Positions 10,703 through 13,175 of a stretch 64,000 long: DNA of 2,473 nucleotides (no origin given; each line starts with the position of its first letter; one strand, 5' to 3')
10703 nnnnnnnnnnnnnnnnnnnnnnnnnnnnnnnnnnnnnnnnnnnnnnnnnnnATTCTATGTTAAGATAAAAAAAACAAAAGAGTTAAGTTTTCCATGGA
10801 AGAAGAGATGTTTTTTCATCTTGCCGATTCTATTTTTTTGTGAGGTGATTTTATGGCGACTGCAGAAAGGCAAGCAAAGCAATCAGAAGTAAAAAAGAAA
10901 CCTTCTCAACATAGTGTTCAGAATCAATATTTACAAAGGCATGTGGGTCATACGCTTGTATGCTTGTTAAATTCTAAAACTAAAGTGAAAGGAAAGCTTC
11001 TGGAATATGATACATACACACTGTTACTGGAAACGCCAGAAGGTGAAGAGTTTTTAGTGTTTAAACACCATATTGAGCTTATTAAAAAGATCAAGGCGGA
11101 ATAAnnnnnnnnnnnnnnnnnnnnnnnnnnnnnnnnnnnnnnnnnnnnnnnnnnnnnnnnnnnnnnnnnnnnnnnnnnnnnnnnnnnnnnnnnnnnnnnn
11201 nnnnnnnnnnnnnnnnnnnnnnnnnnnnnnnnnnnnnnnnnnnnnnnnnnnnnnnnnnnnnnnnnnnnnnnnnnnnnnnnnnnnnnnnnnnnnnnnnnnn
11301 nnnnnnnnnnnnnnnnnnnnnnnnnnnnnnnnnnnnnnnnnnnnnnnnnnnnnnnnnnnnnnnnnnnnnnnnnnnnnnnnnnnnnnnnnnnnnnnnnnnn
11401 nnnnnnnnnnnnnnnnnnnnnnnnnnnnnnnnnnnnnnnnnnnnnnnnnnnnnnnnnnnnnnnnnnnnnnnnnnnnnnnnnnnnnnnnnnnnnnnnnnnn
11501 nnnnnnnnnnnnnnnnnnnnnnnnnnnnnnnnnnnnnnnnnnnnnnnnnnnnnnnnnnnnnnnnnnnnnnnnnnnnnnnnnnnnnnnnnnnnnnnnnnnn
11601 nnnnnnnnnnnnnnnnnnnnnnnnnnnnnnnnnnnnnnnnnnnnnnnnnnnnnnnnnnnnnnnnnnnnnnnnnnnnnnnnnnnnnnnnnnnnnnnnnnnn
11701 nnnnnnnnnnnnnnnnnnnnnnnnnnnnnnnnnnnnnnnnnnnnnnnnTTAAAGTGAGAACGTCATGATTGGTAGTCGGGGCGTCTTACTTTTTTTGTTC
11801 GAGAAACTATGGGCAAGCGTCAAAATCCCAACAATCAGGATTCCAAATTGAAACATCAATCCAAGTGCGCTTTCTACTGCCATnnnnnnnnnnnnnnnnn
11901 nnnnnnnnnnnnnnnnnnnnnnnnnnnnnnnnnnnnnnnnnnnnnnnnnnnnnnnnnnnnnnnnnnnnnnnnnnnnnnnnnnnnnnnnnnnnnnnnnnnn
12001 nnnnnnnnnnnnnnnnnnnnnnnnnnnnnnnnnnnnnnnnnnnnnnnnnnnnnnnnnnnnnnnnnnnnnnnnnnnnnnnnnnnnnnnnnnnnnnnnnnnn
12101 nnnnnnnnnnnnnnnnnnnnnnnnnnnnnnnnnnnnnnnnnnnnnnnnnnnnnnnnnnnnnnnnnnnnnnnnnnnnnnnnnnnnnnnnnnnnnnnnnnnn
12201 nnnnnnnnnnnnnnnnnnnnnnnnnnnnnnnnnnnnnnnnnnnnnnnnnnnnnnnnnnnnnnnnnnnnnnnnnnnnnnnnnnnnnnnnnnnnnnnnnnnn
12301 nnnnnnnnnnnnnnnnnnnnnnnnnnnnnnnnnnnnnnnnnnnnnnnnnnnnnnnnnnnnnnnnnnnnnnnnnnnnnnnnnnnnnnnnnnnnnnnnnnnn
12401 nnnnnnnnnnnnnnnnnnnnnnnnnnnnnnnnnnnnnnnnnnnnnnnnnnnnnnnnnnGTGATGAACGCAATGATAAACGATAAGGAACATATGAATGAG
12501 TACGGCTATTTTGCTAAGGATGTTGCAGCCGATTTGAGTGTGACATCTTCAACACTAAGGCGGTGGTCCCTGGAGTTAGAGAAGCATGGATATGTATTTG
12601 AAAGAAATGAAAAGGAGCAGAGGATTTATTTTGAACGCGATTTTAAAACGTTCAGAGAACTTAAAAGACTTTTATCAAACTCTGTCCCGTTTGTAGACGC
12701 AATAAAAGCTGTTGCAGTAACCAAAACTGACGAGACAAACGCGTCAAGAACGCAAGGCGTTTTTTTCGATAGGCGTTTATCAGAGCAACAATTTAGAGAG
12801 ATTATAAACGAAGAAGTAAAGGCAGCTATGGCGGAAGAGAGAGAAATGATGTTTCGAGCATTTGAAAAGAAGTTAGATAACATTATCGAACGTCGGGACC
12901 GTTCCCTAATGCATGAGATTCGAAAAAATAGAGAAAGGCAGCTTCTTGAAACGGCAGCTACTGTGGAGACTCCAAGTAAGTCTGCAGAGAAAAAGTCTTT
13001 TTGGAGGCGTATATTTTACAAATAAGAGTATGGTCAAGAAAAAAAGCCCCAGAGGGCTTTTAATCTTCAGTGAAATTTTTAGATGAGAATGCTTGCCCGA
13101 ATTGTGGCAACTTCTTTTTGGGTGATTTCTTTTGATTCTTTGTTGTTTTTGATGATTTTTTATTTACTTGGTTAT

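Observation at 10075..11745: hfq paralog carried on a ~1.7-kb segment bounded by ~110-bp inverted repeats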

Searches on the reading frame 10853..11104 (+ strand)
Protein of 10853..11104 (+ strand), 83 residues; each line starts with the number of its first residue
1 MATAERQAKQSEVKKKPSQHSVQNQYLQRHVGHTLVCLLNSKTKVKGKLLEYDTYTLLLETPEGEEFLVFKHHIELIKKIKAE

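Call 10: search_protein_families(library=ncbifam, proteins=[window:10853-11104:+], max_evalue=1)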
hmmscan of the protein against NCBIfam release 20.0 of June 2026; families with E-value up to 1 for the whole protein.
window:10853-11104:+ (83 aa): 4 families
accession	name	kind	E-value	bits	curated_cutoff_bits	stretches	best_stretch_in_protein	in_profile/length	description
TIGR02383.1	Hfq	equivalog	1.3e-05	24.9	61.7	1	36-75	20-57/61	RNA chaperone Hfq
NF001602.0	PRK00395.1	equivalog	0.0004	20.1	95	1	20-76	5-61/79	RNA chaperone Hfq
NF000937.0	PRK00092.4-3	equivalog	0.0014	18.6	287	1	12-68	82-138/161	ribosome maturation factor RimP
NF047718.1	Hfq_rel_Cyano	exception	0.062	13.6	52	1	37-78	23-64/64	Hfq-related RNA-binding protein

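Call 11: search_protein_families(library=pfam, proteins=[window:10853-11104:+], max_evalue=1)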
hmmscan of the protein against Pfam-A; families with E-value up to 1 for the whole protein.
window:10853-11104:+ (83 aa): 3 families
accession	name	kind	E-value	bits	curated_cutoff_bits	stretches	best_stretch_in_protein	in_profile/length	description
PF17209.9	Hfq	-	1.4e-06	28.3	27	1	33-78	14-58/64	Hfq protein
PF21979.2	Hfq_1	-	0.005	17.4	27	1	38-78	20-60/61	Hfq related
PF01423.28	LSM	-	0.017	15.2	23.4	1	26-55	2-31/66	LSM domain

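Call 48: find_homologous_proteins(query=window:10853-11101:+, max_evalue=0.00001)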
Query window:10853-11101:+ (83 aa): 3 proteins with E <= 0.00001 among 4 candidates.
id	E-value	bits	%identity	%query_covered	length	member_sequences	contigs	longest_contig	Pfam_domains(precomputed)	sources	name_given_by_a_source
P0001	2.3e-44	166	96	100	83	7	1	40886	PF17209.10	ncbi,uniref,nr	ncbi:RNA chaperone Hfq [Bacillus licheniformis]|uniref:RNA chaperone Hfq n=1 Tax=Bacillus lichenifor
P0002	5.8e-33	130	75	98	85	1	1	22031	PF17209.10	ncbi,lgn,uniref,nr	ncbi:RNA chaperone Hfq [Bacillus subtilis]|uniref:RNA chaperone Hfq n=1 Tax=Bacillus subtilis TaxID=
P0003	2.9e-23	99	60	98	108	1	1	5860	PF17209.10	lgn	-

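Call 50: find_encoding_contigs(protein=P0003, flank=5000, max_places=3)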
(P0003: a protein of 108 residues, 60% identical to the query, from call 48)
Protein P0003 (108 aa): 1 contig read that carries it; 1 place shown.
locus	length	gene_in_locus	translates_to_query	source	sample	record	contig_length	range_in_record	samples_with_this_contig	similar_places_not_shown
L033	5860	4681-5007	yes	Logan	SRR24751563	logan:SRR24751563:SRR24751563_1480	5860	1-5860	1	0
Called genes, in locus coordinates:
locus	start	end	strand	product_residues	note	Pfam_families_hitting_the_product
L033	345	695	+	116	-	-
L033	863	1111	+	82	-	-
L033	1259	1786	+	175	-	PF13302:Acetyltransf_3, PF13420:Acetyltransf_4, PF13673:Acetyltransf_10, PF00583:Acetyltransf_1, PF13523:Acetyltransf_8 (faint), PF13508:Acetyltransf_7, PF08445:FR47 (faint)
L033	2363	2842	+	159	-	PF11188:DUF2975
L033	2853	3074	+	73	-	PF13443:HTH_26, PF01381:HTH_3 (weak)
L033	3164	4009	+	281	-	PF05675:DUF817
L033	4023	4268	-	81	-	-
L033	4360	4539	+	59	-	-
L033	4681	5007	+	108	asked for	PF17209:Hfq (weak)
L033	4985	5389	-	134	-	-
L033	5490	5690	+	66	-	-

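Call 65: search_solved_structures(query=window:10853-11101:+, max_evalue=0.01, show_alignments=2)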
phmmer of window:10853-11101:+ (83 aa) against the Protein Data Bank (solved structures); distinct sequences matched with E-value up to 0.01: 3.
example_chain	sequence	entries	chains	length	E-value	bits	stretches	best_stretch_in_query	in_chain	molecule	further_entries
4nl2_D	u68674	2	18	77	0.00082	22.7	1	23-76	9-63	Protein hfq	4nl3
3ahu_A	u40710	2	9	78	0.001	22.4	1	22-76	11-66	Protein hfq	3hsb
4noy_D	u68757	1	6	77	0.0011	22.3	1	23-76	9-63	Protein Hfq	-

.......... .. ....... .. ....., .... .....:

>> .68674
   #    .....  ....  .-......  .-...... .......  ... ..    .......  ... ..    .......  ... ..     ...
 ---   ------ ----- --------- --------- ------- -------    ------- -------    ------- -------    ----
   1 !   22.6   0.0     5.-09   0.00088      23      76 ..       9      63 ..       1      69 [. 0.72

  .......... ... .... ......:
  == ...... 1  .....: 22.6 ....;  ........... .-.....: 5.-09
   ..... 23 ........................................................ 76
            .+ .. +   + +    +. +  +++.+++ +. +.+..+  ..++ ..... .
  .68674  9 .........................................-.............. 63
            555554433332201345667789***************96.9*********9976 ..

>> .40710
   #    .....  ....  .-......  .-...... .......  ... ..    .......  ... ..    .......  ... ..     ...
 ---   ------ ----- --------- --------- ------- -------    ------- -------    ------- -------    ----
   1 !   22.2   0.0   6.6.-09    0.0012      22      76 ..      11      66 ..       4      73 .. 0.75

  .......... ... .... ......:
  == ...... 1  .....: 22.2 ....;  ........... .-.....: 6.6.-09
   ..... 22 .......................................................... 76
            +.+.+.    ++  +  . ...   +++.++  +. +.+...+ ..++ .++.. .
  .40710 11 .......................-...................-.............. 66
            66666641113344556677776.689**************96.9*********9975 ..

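Call 77: search_protein_families(library=phrogs, proteins=[window:10853-11101:+], max_evalue=0.01)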
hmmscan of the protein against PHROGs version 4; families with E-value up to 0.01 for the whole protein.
window:10853-11101:+ (83 aa): 0 families

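Call 85: search_protein_families(library=padloc, proteins=[window:10853-11101:+], max_evalue=0.01)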
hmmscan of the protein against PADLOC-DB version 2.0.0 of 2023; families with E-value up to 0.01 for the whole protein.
window:10853-11101:+ (83 aa): 0 families

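Call 89: find_encoding_contigs(protein=window:10853-11104:+, flank=3500, max_places=10)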
Protein window:10853-11104:+ (83 aa): no gene with exactly this product is on record in the collection.

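Call 90: find_encoding_contigs(protein=P0001, flank=3500, max_places=10)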
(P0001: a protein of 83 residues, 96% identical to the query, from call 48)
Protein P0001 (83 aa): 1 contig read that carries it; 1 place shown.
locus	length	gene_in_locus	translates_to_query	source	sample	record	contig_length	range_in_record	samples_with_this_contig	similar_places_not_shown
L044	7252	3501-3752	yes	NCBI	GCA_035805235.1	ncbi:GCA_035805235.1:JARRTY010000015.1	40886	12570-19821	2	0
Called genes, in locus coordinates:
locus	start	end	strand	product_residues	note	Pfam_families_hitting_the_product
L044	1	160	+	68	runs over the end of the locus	-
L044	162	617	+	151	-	-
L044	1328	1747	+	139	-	-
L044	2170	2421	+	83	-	-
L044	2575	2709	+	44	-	PF16935:Hol_Tox (weak)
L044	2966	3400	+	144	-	-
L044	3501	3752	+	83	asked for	PF17209:Hfq (weak)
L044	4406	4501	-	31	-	PF16935:Hol_Tox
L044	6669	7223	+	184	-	-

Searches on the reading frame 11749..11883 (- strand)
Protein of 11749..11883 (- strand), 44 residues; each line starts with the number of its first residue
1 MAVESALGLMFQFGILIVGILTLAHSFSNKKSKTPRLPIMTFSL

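Call 10: search_protein_families(library=ncbifam, proteins=[window:11749-11883:-], max_evalue=1)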
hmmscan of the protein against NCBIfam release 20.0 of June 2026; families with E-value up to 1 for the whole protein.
window:11749-11883:- (44 aa): 1 family
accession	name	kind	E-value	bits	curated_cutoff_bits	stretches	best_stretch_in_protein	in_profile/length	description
NF052249.1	ComI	equivalog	2.1e-18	65.8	55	1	1-31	1-29/30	competence inhibitor ComI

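Call 11: search_protein_families(library=pfam, proteins=[window:11749-11883:-], max_evalue=1)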
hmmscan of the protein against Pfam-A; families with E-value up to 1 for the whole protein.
window:11749-11883:- (44 aa): 1 family
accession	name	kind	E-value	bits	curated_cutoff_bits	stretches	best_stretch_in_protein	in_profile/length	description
PF16935.10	Hol_Tox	-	2.1e-07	31.1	23.3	1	1-29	1-32/34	Putative Holin-like Toxin (Hol-Tox)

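Call 77: search_protein_families(library=phrogs, proteins=[window:11749-11880:-], max_evalue=0.01)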
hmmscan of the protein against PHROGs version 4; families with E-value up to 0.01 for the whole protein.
window:11749-11880:- (43 aa): 1 family
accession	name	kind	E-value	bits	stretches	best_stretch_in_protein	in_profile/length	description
phrog_9488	-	unknown function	1.9e-05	25.3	1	5-21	6-22/27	-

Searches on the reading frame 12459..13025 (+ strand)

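Call 10: search_protein_families(library=ncbifam, proteins=[window:12459-13025:+], max_evalue=1)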
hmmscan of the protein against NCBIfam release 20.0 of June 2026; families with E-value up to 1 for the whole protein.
window:12459-13025:+ (188 aa): 4 families
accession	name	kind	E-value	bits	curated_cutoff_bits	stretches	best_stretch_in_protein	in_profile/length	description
TIGR01017.1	rpsD_bact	equivalog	0.0093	15.7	177.2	1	107-145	61-98/200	30S ribosomal protein S4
TIGR01529.1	argR_whole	equivalog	0.024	14.6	130.45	1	23-97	28-102/146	arginine repressor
NF052513.1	TransRegCarH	equivalog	0.073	12.3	400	1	17-91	7-79/274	HTH-type transcriptional repressor CarH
NF040608.1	division_SteA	equivalog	0.13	11.1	150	1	69-144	64-140/369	putative cytokinetic ring protein SteA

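Call 11: search_protein_families(library=pfam, proteins=[window:12459-13025:+], max_evalue=1)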
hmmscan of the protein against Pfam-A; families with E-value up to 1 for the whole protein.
window:12459-13025:+ (188 aa): 6 families
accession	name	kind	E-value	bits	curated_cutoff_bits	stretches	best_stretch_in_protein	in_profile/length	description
PF13411.12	MerR_1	-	8.3e-05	23.1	21.6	1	20-78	4-59/69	MerR HTH family regulatory protein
PF13022.12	HTH_Tnp_1_2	-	0.0019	18.7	27.9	1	14-106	23-113/122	Helix-turn-helix of insertion element transposase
PF01527.26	HTH_Tnp_1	-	0.035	14.8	24.1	1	14-43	21-50/75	Transposase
PF10668.15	Phage_terminase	-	0.051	13.7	22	1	19-36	25-42/67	Phage terminase small subunit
PF22194.2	F-93_WHD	-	0.052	14.1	28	1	19-57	18-57/62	F-93, winged-helix domain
PF07618.16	DUF1580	-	0.15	12.1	24.4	1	28-48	14-34/57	Protein of unknown function (DUF1580)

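Call 85: search_protein_families(library=padloc, proteins=[window:12459-13022:+], max_evalue=0.01)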
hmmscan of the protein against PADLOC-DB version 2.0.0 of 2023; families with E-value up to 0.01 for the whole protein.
window:12459-13022:+ (188 aa): 0 families
